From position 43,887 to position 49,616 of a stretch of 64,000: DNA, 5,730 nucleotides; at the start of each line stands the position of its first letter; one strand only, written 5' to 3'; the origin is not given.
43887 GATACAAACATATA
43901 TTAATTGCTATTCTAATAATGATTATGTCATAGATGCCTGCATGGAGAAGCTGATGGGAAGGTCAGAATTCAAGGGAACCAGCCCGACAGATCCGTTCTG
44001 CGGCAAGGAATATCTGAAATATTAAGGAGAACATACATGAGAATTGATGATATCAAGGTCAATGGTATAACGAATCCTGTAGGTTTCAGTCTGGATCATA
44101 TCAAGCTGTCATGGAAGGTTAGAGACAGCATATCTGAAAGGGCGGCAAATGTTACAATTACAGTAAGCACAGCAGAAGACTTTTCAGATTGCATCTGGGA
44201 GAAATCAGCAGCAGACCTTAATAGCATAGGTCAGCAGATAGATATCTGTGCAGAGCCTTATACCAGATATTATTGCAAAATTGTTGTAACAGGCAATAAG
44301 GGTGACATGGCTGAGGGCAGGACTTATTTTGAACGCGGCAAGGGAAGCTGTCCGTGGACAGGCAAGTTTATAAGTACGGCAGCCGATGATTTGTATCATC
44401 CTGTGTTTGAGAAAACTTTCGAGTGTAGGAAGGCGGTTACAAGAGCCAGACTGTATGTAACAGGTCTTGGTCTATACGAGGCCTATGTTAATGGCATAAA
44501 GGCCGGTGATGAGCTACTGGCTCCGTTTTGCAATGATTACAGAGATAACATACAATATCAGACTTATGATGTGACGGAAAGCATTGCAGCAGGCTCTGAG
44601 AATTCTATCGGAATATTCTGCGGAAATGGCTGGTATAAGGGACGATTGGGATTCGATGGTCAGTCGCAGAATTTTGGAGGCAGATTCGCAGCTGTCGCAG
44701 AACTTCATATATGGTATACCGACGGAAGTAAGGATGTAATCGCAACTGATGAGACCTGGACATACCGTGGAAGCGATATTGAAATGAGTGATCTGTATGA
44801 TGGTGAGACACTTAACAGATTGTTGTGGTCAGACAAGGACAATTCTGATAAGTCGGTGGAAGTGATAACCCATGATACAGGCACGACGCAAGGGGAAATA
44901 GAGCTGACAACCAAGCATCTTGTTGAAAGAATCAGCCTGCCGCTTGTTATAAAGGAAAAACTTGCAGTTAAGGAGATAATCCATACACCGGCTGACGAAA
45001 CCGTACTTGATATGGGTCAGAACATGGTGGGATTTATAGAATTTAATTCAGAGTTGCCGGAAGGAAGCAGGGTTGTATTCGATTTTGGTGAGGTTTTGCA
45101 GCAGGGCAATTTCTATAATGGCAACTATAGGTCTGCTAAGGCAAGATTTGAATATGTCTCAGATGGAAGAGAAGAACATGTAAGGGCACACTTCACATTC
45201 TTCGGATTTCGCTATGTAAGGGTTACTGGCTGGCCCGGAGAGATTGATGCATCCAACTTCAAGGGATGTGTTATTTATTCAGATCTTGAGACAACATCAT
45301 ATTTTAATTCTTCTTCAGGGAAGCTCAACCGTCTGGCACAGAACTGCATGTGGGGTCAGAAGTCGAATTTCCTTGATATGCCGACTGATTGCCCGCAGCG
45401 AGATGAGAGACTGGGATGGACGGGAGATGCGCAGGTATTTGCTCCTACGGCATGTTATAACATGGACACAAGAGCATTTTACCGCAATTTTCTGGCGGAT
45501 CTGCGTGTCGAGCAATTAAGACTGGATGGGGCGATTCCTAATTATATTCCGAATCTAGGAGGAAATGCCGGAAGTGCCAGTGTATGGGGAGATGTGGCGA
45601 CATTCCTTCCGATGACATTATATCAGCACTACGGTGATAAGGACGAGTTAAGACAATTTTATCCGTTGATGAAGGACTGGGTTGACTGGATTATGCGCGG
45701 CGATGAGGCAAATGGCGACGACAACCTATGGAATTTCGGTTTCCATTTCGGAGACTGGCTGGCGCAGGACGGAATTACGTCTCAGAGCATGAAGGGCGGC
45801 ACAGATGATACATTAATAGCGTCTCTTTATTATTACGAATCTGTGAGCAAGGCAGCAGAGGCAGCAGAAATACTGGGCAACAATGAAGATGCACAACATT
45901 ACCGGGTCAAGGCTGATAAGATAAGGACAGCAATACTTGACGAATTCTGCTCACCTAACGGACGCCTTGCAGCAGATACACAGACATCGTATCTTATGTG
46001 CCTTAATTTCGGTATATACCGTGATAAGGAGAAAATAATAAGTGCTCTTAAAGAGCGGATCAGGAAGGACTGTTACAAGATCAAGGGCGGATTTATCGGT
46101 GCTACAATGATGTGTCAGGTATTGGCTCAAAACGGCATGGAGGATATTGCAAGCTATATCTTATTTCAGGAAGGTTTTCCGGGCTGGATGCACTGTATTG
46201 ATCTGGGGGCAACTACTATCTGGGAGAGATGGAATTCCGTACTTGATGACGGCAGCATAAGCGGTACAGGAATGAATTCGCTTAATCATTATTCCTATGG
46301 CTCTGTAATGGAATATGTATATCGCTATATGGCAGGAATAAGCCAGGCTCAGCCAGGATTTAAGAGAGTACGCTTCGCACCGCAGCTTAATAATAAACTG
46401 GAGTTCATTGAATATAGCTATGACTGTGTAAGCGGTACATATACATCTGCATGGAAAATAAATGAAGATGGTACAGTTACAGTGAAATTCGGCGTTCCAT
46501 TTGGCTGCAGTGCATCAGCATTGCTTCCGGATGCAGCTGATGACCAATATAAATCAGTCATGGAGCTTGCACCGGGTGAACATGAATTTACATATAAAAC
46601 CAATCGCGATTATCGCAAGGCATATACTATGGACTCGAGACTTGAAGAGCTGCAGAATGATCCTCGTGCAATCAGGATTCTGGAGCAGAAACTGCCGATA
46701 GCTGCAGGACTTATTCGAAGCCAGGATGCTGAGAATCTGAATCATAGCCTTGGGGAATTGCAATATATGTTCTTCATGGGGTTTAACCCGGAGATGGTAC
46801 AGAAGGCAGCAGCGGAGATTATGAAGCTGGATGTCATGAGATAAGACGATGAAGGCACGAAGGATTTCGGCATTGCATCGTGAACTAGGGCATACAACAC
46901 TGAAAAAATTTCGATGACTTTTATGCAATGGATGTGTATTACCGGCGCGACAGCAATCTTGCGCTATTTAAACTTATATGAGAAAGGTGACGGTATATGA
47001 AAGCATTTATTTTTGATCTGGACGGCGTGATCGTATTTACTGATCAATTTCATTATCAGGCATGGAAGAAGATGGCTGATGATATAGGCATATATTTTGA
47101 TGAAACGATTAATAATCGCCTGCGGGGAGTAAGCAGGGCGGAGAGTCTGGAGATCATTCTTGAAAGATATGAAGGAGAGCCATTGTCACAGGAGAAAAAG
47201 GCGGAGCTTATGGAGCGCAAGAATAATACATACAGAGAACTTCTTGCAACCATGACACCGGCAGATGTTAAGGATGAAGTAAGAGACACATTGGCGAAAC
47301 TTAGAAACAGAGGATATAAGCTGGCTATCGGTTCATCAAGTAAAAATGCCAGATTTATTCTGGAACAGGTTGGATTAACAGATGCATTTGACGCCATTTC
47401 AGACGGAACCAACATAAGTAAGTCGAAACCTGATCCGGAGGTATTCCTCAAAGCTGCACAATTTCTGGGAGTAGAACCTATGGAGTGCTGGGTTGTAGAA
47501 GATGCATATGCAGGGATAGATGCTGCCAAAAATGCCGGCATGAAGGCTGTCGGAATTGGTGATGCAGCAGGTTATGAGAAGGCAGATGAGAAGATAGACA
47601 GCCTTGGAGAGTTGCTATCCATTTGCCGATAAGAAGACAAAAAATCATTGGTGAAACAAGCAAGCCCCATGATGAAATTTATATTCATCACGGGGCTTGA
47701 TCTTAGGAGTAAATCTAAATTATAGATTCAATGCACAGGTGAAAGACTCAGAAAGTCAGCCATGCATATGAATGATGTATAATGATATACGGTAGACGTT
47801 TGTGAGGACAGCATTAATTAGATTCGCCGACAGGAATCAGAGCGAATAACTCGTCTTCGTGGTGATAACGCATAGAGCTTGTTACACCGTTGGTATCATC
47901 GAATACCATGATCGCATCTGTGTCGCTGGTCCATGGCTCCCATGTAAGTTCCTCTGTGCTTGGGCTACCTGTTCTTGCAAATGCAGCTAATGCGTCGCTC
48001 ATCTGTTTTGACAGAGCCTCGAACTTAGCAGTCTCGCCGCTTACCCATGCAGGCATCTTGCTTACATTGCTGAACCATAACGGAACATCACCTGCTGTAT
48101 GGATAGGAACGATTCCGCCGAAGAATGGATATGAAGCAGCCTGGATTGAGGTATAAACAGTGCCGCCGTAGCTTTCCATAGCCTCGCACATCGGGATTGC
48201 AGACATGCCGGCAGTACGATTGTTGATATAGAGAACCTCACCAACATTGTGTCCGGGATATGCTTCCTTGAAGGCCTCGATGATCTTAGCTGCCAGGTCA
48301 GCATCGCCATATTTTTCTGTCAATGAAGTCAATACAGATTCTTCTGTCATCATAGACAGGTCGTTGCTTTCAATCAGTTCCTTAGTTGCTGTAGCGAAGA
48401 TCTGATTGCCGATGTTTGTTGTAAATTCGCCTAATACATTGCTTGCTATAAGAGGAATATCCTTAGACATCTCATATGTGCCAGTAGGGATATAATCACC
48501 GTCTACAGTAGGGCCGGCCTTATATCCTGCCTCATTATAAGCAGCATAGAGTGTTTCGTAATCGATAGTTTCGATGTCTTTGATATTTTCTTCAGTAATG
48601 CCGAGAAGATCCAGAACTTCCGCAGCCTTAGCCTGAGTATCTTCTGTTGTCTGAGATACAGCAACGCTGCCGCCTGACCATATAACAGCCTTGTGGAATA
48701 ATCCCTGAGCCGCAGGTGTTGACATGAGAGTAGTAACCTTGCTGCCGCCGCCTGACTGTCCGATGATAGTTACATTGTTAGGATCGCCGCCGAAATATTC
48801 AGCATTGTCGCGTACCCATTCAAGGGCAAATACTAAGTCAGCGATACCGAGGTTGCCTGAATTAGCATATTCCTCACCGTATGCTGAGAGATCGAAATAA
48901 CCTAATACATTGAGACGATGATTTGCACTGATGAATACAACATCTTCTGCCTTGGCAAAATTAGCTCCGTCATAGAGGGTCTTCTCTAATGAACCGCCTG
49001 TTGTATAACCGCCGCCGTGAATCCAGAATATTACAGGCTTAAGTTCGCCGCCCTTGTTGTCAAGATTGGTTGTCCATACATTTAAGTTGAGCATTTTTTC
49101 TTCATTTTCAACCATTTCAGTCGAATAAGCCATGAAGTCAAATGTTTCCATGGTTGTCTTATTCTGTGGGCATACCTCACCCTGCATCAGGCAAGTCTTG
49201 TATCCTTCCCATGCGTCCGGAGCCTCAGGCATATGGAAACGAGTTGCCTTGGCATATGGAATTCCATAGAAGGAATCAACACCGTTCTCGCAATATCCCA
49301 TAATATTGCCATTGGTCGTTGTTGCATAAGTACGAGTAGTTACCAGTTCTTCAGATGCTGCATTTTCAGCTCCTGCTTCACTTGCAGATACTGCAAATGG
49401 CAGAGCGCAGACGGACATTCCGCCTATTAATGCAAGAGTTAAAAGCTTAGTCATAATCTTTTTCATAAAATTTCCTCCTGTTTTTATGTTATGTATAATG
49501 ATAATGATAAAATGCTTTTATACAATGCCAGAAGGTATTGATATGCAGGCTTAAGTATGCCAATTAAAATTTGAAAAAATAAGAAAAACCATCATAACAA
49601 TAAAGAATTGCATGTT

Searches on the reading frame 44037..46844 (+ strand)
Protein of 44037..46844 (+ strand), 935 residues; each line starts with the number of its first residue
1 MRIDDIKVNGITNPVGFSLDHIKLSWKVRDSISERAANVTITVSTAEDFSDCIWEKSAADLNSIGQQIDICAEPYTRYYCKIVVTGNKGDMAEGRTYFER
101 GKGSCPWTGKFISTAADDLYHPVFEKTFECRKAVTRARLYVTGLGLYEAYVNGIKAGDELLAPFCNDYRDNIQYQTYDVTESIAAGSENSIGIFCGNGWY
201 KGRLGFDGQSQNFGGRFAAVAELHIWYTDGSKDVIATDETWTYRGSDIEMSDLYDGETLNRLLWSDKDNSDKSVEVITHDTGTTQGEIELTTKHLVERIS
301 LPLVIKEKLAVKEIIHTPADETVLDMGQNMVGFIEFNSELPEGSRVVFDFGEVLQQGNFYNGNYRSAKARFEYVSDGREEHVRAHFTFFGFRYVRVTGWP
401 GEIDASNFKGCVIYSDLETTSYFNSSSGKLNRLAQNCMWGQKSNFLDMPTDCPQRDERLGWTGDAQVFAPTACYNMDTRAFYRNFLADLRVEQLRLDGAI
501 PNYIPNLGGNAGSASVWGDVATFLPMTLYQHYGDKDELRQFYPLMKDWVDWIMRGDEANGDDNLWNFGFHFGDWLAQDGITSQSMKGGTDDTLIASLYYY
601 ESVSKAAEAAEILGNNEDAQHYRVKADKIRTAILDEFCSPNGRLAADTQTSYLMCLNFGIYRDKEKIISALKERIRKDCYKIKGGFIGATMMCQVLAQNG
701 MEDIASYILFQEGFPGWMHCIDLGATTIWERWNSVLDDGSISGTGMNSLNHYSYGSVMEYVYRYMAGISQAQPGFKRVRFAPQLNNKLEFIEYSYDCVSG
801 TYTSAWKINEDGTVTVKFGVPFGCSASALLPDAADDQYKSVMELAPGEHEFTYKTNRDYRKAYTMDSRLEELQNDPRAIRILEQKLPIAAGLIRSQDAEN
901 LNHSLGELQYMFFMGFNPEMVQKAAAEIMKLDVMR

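Call 21: search_protein_families(library=pfam, proteins=[window:44037-46844:+], max_evalue=0.001)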
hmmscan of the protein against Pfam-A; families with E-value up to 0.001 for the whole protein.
window:44037-46844:+ (935 aa): 6 families
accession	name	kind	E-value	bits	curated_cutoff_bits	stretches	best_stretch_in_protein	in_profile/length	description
PF17389.8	Bac_rhamnosid6H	-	4.1e-108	362.1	24.5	1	419-764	2-338/339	Bacterial alpha-L-rhamnosidase 6 hairpin glycosidase domain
PF08531.16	Bac_rhamnosid_N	-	9.1e-44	149.7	25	1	132-262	1-131/172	Alpha-L-rhamnosidase N-terminal domain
PF05592.18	Bac_rhamnosid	-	1.4e-28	99.2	22.2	1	316-414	2-102/102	Bacterial alpha-L-rhamnosidase concanavalin-like domain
PF17390.7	Bac_rhamnosid_C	-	1.7e-15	57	22.1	1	767-841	1-74/78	Bacterial alpha-L-rhamnosidase C-terminal domain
PF25788.1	Ig_Rha78A_N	-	3.8e-05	24.3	27.4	1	3-92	1-91/105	Rha78A-like, N-terminal immunoglobulin domain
PF22422.2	MGH1-like_GH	-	0.00057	20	27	0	597-646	177-226/356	Mannosylglycerate hydrolase MGH1-like glycoside hydrolase domain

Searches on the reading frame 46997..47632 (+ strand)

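Call 21: search_protein_families(library=pfam, proteins=[window:46997-47632:+], max_evalue=0.001)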
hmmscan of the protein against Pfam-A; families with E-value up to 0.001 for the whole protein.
window:46997-47632:+ (211 aa): 3 families
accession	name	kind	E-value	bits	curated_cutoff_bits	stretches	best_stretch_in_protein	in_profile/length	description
PF00702.32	Hydrolase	-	8e-31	108.4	26.4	1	1-181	1-191/191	haloacid dehalogenase-like hydrolase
PF13419.12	HAD_2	-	2.6e-29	103.1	23.8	1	5-186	2-177/178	Haloacid dehalogenase-like hydrolase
PF13242.12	Hydrolase_like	-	1.5e-05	25.2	22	1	143-187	3-48/75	HAD-hyrolase-like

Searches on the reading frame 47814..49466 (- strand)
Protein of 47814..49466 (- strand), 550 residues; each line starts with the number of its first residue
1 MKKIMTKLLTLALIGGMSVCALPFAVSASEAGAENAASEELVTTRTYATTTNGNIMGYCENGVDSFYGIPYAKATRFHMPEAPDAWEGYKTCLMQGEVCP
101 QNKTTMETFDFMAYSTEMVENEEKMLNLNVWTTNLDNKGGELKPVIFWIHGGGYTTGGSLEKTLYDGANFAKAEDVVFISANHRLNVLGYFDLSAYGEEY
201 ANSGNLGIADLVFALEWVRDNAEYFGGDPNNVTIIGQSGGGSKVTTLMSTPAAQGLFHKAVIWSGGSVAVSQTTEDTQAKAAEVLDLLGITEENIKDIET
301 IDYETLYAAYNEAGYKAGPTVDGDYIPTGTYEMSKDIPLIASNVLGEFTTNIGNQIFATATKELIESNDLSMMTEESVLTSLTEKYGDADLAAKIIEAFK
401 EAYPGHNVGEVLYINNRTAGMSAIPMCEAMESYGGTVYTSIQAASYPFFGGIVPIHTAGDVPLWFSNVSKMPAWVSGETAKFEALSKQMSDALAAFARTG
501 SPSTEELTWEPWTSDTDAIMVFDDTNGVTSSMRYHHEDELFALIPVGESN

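Call 21: search_protein_families(library=pfam, proteins=[window:47814-49466:-], max_evalue=0.001)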
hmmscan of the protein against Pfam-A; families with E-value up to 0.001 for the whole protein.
window:47814-49466:- (550 aa): 3 families
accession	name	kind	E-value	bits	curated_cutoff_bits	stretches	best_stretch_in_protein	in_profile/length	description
PF00135.34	COesterase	-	1.6e-73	248.8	27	1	49-533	6-508/515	Carboxylesterase family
PF20434.5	BD-FAE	-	2.6e-10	40.6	26.8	1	139-292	9-144/215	BD-FAE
PF07859.19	Abhydrolase_3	-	6.5e-06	26.5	25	1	208-278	49-120/210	alpha/beta hydrolase fold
